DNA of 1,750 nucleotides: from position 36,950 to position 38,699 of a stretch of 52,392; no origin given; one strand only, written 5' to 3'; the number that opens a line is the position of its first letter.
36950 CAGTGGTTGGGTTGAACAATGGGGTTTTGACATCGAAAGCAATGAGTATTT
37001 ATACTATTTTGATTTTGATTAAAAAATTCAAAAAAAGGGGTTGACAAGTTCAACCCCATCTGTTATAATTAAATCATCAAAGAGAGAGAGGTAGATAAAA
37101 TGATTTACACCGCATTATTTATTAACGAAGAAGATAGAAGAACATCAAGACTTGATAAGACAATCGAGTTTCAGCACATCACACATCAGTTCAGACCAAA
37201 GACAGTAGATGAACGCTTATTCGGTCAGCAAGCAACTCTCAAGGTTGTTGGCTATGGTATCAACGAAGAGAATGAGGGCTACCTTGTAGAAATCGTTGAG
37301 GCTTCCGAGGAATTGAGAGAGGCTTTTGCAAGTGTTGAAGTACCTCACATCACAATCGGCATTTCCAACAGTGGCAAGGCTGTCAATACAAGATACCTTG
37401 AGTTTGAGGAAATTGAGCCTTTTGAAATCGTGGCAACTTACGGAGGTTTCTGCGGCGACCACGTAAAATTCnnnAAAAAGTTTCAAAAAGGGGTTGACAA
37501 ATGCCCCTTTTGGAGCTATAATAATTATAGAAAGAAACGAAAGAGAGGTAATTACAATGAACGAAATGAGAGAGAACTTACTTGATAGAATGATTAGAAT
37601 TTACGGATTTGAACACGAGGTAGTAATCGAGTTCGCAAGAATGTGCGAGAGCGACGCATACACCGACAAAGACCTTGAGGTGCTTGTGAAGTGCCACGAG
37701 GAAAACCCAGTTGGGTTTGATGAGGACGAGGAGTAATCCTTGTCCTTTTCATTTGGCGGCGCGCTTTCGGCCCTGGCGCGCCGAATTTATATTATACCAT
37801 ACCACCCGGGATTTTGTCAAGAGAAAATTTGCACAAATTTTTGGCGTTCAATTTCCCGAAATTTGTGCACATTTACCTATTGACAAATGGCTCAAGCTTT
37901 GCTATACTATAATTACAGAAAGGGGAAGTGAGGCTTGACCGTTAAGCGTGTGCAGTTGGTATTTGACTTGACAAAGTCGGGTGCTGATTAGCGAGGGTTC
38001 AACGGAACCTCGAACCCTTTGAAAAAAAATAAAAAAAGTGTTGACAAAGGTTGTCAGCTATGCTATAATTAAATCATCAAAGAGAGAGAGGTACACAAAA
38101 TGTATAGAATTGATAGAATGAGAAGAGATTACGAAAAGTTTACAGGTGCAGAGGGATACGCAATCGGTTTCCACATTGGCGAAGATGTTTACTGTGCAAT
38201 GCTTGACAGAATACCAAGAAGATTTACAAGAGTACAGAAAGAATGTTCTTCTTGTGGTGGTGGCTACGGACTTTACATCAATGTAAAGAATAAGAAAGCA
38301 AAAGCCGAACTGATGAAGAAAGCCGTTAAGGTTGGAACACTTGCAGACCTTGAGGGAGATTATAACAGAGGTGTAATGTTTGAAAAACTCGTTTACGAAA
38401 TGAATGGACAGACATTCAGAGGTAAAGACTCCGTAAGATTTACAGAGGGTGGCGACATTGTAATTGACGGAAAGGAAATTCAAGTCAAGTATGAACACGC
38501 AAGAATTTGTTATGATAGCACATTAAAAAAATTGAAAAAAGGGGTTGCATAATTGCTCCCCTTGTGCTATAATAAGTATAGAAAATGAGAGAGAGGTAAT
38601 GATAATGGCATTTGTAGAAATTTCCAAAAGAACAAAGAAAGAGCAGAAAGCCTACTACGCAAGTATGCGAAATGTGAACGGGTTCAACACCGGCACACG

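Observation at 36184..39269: Split T4-Pnk (separate kinase and HAD phosphatase genes) flanking a compact 2H phosphoesterase: RNA end-healing or signal-nucleotide degrading module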

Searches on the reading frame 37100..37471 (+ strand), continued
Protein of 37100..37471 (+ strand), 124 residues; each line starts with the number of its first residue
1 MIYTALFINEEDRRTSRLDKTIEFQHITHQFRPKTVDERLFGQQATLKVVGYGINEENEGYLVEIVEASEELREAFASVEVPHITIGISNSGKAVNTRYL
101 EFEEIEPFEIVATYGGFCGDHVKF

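Call 105: search_protein_families(library=ncbifam, max_evalue=0.01, proteins=[L011:7771-9081:+, P0153, P0212, P0159, P0231, L013:1095-1457:+])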
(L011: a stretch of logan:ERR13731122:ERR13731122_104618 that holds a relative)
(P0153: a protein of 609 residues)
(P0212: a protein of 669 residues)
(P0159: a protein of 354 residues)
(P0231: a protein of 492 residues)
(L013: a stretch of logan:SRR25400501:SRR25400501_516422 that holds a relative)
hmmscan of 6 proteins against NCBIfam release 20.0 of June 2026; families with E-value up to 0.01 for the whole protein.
L011:7771-9081:+ (437 aa): 0 families

P0153 (609 aa): 0 families

P0212 (669 aa): 0 families

P0159 (354 aa): 1 family
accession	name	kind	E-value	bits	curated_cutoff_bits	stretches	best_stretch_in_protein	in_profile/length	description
NF028535.0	ANT_4p_II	subfamily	0.0015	17.8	350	1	155-204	7-57/251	ANT(4')-II family aminoglycoside nucleotidyltransferase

P0231 (492 aa): 0 families

L013:1095-1457:+ (121 aa): 0 families

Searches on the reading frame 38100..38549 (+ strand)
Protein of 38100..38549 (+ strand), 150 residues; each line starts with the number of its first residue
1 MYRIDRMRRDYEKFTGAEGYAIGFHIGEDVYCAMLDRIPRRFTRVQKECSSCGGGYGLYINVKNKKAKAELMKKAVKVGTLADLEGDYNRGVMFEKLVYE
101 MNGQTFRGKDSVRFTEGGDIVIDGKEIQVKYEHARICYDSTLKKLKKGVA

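Call 3: search_protein_families(library=pfam, max_evalue=1, proteins=[window:38100-38549:+])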
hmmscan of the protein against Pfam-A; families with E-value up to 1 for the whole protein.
seq(150 aa): 0 families

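Call 4: search_protein_families(library=phrogs, max_evalue=0.01, proteins=[window:38100-38549:+])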
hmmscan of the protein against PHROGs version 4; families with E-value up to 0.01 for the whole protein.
seq(150 aa): 0 families

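Call 18: search_protein_families(library=ncbifam, max_evalue=1, proteins=[window:38100-38549:+])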
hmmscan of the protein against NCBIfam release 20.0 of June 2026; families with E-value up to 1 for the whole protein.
seq(150 aa): 1 family
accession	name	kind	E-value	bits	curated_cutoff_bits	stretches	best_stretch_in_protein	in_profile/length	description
NF041911.1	HVO_0649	equivalog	0.19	11.6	70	1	34-53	10-29/65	HVO_0649 family zinc finger protein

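Call 19: search_protein_families(library=padloc, max_evalue=1, proteins=[window:38100-38549:+])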
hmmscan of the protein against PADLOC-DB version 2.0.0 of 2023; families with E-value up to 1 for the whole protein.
seq(150 aa): 0 families

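Call 91: search_solved_structures(query=window:38100-38549:+, max_evalue=10)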
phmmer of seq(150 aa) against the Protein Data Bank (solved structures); distinct sequences matched with E-value up to 10: 0.
